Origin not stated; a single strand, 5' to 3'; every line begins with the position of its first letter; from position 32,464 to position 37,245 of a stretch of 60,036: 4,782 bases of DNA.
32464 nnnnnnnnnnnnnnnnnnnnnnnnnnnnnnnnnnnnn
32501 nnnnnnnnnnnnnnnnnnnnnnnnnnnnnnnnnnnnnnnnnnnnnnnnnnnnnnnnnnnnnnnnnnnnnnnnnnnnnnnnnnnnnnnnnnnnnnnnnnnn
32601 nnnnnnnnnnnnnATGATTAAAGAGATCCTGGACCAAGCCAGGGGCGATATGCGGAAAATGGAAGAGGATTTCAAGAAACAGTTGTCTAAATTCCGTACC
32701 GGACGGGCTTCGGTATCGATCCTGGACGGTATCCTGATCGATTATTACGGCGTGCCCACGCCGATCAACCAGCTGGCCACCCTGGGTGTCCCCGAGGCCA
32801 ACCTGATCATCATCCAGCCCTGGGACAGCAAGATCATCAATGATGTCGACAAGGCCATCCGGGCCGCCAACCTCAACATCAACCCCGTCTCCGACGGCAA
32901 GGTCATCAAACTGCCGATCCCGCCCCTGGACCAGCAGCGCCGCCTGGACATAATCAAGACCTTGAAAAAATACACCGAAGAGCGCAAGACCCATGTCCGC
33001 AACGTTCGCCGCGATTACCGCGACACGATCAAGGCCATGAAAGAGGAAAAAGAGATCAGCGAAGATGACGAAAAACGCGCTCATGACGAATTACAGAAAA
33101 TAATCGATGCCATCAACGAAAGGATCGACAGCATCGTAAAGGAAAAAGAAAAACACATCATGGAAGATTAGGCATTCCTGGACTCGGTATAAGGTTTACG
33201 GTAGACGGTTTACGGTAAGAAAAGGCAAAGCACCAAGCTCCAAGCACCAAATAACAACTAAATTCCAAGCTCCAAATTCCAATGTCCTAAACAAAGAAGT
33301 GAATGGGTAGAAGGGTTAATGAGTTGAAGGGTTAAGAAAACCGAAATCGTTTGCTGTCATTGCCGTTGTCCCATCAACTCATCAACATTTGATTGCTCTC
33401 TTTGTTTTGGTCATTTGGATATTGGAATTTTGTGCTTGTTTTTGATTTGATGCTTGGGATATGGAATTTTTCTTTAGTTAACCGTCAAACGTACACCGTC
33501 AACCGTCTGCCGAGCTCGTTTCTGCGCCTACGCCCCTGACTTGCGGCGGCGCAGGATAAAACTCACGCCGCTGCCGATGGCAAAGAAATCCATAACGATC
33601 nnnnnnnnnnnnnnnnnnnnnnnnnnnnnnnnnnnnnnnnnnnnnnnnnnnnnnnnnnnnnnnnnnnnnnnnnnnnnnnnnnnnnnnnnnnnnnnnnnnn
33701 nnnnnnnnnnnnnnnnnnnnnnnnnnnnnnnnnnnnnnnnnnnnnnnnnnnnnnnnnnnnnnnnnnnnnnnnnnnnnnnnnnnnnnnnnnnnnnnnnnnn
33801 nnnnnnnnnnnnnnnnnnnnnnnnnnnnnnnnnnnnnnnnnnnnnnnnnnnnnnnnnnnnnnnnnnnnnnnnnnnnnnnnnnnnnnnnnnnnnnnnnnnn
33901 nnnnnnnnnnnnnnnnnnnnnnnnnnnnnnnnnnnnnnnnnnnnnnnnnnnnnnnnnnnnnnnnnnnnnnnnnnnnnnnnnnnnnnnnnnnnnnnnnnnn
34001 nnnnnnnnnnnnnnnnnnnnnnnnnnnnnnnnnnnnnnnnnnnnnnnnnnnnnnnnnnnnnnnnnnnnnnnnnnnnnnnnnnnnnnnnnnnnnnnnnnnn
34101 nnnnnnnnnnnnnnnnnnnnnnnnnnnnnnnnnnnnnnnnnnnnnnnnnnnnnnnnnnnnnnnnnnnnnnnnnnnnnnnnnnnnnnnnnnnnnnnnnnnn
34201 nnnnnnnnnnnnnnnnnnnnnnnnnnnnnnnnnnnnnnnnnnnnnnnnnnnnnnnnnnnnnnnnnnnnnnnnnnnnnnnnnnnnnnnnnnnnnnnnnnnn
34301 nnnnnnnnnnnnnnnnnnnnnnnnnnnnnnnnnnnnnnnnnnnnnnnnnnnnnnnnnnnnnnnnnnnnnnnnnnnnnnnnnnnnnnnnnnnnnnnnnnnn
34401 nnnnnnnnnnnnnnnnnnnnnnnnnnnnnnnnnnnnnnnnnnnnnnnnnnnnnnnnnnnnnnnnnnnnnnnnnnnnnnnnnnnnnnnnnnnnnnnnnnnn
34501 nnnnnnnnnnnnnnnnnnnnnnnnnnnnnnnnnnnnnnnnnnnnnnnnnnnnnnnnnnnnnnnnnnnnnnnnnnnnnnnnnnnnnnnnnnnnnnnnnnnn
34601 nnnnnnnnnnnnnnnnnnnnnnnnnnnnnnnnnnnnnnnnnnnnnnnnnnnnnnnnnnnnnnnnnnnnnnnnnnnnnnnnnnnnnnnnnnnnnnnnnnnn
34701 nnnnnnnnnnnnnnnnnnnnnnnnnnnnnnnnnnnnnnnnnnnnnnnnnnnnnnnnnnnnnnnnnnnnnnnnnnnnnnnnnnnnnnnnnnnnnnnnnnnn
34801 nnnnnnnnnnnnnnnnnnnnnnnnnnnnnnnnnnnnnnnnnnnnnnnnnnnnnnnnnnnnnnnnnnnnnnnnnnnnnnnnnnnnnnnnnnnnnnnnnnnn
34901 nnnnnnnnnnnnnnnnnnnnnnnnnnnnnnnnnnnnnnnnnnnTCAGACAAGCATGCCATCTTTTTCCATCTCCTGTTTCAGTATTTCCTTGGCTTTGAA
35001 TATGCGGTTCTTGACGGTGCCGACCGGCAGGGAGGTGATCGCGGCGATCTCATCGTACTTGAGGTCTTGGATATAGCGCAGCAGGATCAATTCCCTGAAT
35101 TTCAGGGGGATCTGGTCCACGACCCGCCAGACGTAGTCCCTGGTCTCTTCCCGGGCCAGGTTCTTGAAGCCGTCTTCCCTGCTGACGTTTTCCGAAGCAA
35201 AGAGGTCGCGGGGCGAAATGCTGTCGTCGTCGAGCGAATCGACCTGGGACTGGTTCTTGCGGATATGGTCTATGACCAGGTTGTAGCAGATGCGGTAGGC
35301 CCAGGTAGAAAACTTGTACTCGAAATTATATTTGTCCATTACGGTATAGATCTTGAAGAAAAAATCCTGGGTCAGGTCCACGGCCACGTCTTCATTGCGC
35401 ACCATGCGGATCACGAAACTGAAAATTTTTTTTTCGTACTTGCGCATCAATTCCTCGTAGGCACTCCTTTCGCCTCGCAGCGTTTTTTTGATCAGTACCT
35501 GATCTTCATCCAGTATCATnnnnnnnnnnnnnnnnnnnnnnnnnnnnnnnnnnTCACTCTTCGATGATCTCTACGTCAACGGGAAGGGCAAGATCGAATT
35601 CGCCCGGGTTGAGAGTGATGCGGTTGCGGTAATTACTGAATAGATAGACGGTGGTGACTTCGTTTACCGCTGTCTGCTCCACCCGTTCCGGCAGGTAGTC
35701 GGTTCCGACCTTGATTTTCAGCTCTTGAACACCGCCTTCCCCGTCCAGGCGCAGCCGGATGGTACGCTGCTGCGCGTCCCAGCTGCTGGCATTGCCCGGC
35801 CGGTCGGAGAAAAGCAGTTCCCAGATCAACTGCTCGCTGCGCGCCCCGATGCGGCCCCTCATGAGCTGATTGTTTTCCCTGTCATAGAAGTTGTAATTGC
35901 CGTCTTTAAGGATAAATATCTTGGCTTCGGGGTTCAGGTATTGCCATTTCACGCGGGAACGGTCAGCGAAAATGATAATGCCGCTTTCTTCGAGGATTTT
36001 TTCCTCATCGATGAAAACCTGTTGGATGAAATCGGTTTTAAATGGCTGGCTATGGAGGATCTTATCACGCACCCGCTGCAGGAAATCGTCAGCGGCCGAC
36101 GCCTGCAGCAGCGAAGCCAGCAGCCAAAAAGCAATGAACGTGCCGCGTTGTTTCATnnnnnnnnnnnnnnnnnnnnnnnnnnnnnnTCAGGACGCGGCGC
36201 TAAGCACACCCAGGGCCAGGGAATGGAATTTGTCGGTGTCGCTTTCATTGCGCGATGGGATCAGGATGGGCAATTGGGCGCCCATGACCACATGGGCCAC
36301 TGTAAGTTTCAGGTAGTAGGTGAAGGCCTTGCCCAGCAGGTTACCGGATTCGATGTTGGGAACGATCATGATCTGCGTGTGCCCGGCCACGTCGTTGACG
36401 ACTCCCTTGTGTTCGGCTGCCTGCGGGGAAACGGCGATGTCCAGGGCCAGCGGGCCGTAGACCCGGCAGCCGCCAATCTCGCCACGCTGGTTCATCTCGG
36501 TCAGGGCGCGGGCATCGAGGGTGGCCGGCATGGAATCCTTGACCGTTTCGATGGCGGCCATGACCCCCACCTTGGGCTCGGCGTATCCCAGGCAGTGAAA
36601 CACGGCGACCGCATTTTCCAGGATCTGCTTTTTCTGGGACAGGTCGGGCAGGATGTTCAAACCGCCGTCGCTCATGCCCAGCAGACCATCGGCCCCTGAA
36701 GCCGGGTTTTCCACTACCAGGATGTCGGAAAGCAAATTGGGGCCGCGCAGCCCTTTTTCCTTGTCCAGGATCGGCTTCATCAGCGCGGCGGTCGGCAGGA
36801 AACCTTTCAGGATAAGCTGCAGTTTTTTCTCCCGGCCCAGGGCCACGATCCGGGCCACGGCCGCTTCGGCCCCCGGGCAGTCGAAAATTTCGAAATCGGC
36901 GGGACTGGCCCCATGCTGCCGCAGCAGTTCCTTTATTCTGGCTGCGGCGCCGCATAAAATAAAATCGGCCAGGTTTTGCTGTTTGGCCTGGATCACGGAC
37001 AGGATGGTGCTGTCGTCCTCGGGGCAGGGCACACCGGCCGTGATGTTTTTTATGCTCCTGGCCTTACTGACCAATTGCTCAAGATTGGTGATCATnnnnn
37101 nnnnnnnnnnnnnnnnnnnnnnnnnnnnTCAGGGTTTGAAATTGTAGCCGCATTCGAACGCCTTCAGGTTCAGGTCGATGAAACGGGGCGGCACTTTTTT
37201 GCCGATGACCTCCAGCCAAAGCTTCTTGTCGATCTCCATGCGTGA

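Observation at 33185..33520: Three hairpin elements nested like Russian dolls, with a matching empty-site copy at 26025-26178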

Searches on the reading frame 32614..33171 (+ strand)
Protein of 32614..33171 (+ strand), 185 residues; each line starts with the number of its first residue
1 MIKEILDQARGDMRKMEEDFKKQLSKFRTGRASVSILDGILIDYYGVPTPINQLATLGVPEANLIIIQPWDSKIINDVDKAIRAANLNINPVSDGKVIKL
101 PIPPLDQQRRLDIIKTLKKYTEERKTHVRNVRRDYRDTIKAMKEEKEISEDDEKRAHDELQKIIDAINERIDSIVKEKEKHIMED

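Call 11: find_encoding_contigs(protein=window:32614-33171:+, flank=3000, max_places=10)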
Protein window:32614-33171:+ (185 aa): 15 contigs read that carry it; 8 places shown.
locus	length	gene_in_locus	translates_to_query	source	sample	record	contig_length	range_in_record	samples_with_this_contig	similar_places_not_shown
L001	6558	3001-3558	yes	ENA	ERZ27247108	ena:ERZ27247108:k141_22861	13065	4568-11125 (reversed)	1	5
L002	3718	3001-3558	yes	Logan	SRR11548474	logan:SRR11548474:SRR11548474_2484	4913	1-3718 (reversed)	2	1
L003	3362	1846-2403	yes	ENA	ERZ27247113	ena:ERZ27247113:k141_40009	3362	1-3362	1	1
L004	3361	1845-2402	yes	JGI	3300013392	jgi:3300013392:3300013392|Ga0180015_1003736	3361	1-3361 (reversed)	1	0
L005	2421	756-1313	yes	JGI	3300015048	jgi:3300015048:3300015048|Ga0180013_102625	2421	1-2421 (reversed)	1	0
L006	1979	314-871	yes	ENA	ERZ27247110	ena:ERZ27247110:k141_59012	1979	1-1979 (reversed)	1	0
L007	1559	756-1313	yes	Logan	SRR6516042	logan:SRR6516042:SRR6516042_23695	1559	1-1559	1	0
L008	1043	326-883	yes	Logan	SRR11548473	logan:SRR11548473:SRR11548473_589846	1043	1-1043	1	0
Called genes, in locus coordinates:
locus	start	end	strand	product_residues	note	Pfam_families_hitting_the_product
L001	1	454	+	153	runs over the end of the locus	PF00572:Ribosomal_L13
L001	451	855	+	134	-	PF00380:Ribosomal_S9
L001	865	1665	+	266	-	PF00318:Ribosomal_S2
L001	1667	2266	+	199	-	PF00889:EF_TS, PF25025:EF-Ts_N (weak)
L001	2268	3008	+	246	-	PF00696:AA_kinase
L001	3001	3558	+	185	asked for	PF01765:RRF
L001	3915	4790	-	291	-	-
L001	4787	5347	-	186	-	-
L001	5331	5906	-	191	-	PF04542:Sigma70_r2, PF08281:Sigma70_r4_2, PF04545:Sigma70_r4 (weak)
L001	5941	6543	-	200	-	PF03548:LolA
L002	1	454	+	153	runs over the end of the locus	PF00572:Ribosomal_L13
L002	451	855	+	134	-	PF00380:Ribosomal_S9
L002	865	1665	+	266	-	PF00318:Ribosomal_S2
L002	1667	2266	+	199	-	PF00889:EF_TS, PF25025:EF-Ts_N (weak)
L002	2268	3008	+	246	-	PF00696:AA_kinase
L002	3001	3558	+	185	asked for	PF01765:RRF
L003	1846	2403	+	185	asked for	PF01765:RRF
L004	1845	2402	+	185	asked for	PF01765:RRF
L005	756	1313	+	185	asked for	PF01765:RRF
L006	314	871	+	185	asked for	PF01765:RRF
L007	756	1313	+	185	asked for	PF01765:RRF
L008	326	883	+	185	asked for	PF01765:RRF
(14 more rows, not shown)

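Call 13: search_protein_families(library=pfam, proteins=[window:32614-33171:+])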
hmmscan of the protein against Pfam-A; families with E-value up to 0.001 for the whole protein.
window:32614-33171:+ (185 aa): 1 family
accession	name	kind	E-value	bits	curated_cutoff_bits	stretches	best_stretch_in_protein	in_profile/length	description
PF01765.24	RRF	-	7.1e-60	202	29.7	1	20-183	1-164/164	Ribosome recycling factor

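Call 14: find_related_loci(query=window:32614-33171:+, collection=genome_contigs, flank=10000)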
Query window:32614-33171:+ (185 aa) in genome_contigs; peptide patterns used: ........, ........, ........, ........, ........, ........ (x = any residue, [..] = any of these).
541 stretches matched a pattern; 54 encode a relative of the query (tblastn E <= 1e-3); 54 distinct loci.
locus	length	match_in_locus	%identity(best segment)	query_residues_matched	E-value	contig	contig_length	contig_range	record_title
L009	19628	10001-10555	96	1-185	7e-115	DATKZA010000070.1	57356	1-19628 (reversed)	MAG TPA_asm: Patescibacteria group bacterium isolate SMAG_U14233 k141_4063329, whole genome shotgun sequence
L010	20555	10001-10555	95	1-185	1e-114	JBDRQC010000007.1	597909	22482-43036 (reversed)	MAG: Chrysiogenia bacterium isolate MEGAHIT-group-2.19 k141_997409, whole genome shotgun sequence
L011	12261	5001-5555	95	1-185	9e-114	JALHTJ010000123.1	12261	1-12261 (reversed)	MAG: Candidatus Aminicenantes bacterium isolate PFL21 seq_1012383, whole genome shotgun sequence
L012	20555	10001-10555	94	1-185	1e-112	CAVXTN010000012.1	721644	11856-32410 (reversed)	MAG: Candidatus Aminicenantes bacterium isolate MFD05942.bin.2.108 genome assembly, contig: contig_5572, whole genome sh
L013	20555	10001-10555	85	1-185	1e-103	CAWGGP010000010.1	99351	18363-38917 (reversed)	MAG: Candidatus Aminicenantes bacterium isolate MFD01872.bin.2.146 genome assembly, contig: contig_200251, whole genome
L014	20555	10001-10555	83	1-185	1e-100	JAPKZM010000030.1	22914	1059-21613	MAG: Candidatus Aminicenantes bacterium isolate LacPavin_0920_SED5_MAG_56_9 LacPavin_0920_SED5_scaffold_1509028, whole g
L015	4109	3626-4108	87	1-161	2e-93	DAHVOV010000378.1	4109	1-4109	MAG TPA_asm: Candidatus Aminicenantes bacterium isolate clean593 k141_415818, whole genome shotgun sequence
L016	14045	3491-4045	84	1-185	3e-101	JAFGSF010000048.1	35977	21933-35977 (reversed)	MAG: Candidatus Aminicenantes bacterium isolate Zod_Metabat.875 k87_5514386, whole genome shotgun sequence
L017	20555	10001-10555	85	1-185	8e-103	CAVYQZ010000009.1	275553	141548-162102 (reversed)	MAG: Candidatus Aminicenantes bacterium isolate MFD04716.bin.2.288 genome assembly, contig: contig_52756, whole genome s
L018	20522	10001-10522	73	13-185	1e-79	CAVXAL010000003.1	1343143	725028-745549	MAG: Candidatus Aminicenantes bacterium isolate MFD04408.bin.2.25 genome assembly, contig: contig_29302, whole genome sh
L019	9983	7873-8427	63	1-185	8e-77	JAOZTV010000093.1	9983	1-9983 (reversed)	MAG: Candidatus Aminicenantes bacterium isolate GMC8.concoct.14 GMC8_6803_length_9983_cov_11.084811, whole genome shotgu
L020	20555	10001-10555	63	1-185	2e-76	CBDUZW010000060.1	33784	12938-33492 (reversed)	MAG TPA_asm: uncultured bacterium isolate SRR22302365_binner123_Refined_103 genome assembly, contig: ERZ25074835.665, wh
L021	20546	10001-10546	48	3-184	1e-57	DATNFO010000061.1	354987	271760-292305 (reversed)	MAG TPA_asm: Candidatus Limnocylindrales bacterium isolate SMAG_U11297 k141_1401194, whole genome shotgun sequence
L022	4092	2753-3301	47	2-184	1e-57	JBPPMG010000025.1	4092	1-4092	MAG: Thermoanaerobaculia bacterium isolate BIOS2019_out_097 k131_1326200, whole genome shotgun sequence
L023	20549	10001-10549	47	2-184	3e-57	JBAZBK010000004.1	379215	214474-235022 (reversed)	MAG: Thermoanaerobaculia bacterium isolate SO_2017_GW1_110 NODE_188_length_379215_cov_2.157077_OW334_2017, whole genome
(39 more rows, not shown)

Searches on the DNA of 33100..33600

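Call 70: search_rna_families(source=window, start=33100, end=33600, threshold=evalue, max_evalue=1)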
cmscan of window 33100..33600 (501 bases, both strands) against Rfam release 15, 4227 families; matches with E-value up to 1: 1.
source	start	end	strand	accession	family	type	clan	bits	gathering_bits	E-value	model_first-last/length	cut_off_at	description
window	33280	33416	+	RF00721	MIR475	Gene; miRNA;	-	21.4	70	0.2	1-128/128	no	MIR475 microRNA precursor family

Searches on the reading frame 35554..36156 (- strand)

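Call 43: search_protein_families(library=pfam, proteins=[window:35554-36156:-], max_evalue=0.01)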
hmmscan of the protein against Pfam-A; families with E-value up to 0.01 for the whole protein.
window:35554-36156:- (200 aa): 1 family
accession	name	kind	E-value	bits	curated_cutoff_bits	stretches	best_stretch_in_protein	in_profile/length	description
PF03548.22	LolA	-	8.5e-10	39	23.6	1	37-188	4-163/165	Outer membrane lipoprotein carrier protein LolA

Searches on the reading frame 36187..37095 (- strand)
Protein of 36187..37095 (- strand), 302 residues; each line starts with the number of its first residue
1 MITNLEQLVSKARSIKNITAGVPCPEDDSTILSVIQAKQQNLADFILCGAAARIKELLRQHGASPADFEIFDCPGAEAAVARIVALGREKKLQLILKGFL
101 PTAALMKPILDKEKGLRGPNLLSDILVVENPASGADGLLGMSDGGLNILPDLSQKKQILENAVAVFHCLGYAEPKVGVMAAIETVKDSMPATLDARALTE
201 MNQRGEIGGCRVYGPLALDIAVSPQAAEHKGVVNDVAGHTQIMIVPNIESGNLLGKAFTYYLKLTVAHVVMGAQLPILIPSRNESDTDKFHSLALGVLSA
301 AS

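Call 78: search_protein_families(library=pfam, proteins=[window:36187-37095:-], max_evalue=0.0001)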
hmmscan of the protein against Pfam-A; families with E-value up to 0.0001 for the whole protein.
window:36187-37095:- (302 aa): 1 family
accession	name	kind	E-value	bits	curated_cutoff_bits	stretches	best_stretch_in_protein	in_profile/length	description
PF01515.24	PTA_PTB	-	1.6e-30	107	24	1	99-295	124-317/319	Phosphate acetyl/butaryl transferase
